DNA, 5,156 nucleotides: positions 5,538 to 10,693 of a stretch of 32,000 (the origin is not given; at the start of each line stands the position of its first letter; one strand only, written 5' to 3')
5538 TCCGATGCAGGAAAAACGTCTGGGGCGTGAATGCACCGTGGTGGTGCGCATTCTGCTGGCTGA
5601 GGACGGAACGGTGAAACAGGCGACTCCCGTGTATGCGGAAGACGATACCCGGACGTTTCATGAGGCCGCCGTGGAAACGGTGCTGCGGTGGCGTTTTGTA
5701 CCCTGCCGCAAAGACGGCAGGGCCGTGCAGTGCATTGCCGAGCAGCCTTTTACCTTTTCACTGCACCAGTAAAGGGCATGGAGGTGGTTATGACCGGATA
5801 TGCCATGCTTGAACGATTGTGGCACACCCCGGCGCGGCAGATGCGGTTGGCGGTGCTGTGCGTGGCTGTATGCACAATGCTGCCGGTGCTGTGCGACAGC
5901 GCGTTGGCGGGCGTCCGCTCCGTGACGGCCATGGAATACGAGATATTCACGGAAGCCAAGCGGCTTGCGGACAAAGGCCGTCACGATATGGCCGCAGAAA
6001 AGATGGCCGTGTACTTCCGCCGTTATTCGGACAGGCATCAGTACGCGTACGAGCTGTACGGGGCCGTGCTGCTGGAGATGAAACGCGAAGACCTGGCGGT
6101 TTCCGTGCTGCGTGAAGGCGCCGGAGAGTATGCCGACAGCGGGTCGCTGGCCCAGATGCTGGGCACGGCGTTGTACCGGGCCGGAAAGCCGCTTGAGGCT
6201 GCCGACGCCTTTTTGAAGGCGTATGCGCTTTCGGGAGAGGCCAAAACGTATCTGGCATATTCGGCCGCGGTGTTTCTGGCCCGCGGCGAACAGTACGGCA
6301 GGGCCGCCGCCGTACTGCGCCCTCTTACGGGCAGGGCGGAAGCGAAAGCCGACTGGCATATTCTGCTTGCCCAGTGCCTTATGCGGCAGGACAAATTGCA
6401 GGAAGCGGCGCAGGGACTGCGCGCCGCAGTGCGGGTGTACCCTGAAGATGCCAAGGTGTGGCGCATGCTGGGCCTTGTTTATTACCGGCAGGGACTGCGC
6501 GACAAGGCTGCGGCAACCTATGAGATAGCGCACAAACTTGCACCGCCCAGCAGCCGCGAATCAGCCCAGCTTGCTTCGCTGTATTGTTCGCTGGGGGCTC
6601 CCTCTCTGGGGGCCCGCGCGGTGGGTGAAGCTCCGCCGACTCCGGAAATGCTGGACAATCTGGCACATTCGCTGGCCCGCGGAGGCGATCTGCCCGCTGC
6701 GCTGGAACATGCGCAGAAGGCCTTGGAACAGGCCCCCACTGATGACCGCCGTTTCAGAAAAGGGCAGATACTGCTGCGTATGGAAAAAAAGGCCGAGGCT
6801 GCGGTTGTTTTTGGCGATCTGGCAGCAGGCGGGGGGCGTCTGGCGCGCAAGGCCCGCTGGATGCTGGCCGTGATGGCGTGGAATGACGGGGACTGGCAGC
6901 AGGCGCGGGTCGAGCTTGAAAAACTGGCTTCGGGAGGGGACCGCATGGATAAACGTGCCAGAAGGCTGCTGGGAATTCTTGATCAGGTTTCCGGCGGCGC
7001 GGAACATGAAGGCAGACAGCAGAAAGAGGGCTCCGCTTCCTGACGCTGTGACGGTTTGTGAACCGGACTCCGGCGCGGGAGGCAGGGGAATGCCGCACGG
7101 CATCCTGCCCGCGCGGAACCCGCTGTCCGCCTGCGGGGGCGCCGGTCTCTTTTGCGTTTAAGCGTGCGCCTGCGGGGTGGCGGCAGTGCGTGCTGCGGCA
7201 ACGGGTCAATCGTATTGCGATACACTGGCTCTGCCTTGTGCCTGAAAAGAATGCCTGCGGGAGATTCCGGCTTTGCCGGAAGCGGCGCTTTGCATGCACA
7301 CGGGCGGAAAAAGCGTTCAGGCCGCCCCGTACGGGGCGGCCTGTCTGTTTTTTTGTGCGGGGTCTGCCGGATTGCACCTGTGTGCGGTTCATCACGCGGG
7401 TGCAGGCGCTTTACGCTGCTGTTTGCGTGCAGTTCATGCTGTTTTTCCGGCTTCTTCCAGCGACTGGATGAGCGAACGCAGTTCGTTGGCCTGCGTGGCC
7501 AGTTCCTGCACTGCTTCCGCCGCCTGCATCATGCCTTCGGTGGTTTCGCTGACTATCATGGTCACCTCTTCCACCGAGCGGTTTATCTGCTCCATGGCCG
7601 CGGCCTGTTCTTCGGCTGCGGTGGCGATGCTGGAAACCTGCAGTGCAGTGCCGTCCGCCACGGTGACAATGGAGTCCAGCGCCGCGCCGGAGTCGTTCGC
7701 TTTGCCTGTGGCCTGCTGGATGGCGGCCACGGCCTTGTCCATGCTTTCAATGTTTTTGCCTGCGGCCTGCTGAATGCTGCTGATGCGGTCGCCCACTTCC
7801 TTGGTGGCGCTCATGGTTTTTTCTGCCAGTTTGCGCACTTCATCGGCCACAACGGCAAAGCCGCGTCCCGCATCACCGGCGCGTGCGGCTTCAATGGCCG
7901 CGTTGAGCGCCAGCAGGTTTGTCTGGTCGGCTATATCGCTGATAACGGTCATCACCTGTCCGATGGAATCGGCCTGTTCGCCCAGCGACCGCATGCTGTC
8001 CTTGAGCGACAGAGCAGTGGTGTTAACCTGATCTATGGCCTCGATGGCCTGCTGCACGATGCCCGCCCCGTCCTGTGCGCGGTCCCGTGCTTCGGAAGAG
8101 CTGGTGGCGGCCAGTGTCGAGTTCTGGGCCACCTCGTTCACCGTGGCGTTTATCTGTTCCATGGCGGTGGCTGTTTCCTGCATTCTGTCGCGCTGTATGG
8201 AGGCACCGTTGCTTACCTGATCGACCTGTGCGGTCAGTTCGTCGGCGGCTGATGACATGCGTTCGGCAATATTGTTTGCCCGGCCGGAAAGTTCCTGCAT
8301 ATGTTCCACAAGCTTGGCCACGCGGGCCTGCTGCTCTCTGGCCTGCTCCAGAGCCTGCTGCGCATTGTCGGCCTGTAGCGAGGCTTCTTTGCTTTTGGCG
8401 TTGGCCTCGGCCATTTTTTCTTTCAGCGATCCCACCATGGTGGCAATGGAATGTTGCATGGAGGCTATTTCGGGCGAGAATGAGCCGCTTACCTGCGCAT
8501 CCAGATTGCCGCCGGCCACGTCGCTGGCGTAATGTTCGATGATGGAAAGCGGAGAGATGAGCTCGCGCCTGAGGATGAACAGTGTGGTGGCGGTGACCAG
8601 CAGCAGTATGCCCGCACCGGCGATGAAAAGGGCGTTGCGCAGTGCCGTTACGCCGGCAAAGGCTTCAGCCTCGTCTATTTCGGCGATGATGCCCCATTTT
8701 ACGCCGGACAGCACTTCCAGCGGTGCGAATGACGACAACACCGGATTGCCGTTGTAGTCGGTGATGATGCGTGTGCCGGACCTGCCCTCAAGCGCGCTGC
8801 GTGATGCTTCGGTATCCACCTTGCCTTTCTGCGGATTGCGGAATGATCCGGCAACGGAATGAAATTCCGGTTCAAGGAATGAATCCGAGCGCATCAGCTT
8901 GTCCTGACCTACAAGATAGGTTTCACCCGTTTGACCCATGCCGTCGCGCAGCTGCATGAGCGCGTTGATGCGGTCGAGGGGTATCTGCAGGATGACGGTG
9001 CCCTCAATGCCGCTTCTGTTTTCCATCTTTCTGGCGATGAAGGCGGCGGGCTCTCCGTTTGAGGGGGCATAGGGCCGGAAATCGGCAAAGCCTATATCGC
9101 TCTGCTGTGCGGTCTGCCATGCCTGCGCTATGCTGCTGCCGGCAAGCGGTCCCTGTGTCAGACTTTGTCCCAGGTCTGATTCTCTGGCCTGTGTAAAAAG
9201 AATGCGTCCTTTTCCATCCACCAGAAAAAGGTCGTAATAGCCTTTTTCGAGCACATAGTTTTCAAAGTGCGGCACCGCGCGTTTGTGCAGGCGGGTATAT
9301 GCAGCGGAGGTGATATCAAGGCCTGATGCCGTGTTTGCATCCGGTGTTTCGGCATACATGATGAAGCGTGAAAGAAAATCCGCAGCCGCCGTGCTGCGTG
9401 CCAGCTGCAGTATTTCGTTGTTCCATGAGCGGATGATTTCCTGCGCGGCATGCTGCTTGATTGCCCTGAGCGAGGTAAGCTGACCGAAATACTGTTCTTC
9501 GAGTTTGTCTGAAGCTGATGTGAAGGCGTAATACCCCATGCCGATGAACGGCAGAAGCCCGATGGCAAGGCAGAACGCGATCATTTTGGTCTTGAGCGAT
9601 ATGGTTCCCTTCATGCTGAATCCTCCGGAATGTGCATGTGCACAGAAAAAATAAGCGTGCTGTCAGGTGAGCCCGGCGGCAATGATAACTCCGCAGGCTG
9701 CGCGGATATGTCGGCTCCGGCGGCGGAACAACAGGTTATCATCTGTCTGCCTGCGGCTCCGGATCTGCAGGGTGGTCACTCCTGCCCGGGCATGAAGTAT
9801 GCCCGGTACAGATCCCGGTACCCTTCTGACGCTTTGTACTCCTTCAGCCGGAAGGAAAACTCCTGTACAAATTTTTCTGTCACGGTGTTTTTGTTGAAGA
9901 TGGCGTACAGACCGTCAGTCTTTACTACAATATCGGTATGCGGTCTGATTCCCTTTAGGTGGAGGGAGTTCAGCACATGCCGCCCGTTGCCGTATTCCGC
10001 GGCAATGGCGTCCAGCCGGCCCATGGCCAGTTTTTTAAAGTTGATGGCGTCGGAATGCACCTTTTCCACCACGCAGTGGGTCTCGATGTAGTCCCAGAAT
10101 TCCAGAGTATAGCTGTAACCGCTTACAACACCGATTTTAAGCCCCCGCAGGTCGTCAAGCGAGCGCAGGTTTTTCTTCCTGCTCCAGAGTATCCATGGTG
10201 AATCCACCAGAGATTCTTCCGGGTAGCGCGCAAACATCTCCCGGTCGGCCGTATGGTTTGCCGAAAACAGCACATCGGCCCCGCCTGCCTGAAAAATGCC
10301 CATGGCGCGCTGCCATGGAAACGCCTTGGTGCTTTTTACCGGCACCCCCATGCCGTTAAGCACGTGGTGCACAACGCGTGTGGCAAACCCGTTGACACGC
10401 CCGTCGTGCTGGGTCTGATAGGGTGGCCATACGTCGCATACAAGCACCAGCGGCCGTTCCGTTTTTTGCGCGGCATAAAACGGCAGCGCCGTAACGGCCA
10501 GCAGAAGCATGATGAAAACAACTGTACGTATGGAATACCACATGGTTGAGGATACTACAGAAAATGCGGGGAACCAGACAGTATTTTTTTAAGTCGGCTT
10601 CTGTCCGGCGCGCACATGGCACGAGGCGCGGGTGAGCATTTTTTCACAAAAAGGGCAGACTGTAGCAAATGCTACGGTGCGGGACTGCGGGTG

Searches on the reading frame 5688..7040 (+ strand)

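Call 15: search_protein_families(library=pfam, proteins=[window:5688-7040:+], max_evalue=0.00001)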
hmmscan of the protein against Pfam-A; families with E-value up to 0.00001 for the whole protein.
window:5688-7040:+ (451 aa): 11 families
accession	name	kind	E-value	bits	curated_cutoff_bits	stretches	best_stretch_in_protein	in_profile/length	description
PF07719.23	TPR_2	-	5.3e-19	67.1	27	0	255-286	1-32/34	Tetratricopeptide repeat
PF13432.12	TPR_16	-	6.8e-18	65.2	32.7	0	239-287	15-63/65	Tetratricopeptide repeat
PF00515.34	TPR_1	-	1.2e-13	50.7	27.8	0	255-286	1-32/34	Tetratricopeptide repeat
PF13428.12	TPR_14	-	1e-10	41.6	23.5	0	224-262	4-42/44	Tetratricopeptide repeat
PF23914.1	TPR_CcmH_CycH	-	1.2e-09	38.6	42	1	232-355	27-157/158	Cytochrome c-type biogenesis protein H TPR domain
PF12895.13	ANAPC3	-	5.6e-09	36.6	27.2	0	190-245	26-80/82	Anaphase-promoting complex, cyclosome, subunit 3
PF13424.12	TPR_12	-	1.2e-08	35.4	30.1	0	225-283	7-73/77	Tetratricopeptide repeat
PF14559.12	TPR_19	-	7e-08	33.1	25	1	201-261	5-65/68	Tetratricopeptide repeat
PF13174.12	TPR_6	-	3.9e-07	30.7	26.3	0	227-253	6-32/33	Tetratricopeptide repeat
PF13181.12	TPR_8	-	8.6e-07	29.1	25.7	0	255-281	1-27/34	Tetratricopeptide repeat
PF13414.12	TPR_11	-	2.4e-06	27.6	26.8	0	233-269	6-42/42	TPR repeat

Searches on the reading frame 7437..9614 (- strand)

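Call 15: search_protein_families(library=pfam, proteins=[window:7437-9614:-], max_evalue=0.00001)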
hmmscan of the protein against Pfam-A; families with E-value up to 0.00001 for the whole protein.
window:7437-9614:- (726 aa): 3 families
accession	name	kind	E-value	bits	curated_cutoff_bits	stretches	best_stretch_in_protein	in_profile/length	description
PF00015.26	MCPsignal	-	7.4e-43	146.8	34.6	1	505-687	3-171/172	Methyl-accepting chemotaxis protein (MCP) signalling domain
PF02743.24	dCache_1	-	4e-13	49.9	45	1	97-311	41-239/240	Cache domain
PF00672.30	HAMP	-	1.7e-06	28.6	25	0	348-398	2-52/53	HAMP domain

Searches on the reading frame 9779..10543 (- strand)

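Call 15: search_protein_families(library=pfam, proteins=[window:9779-10543:-], max_evalue=0.00001)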
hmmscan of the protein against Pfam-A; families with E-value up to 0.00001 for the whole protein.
window:9779-10543:- (255 aa): 1 family
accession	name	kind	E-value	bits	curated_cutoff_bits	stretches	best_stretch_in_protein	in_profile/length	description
PF00497.25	SBP_bac_3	-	7e-07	29.5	26.4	1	34-250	4-130/132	Bacterial extracellular solute-binding proteins, family 3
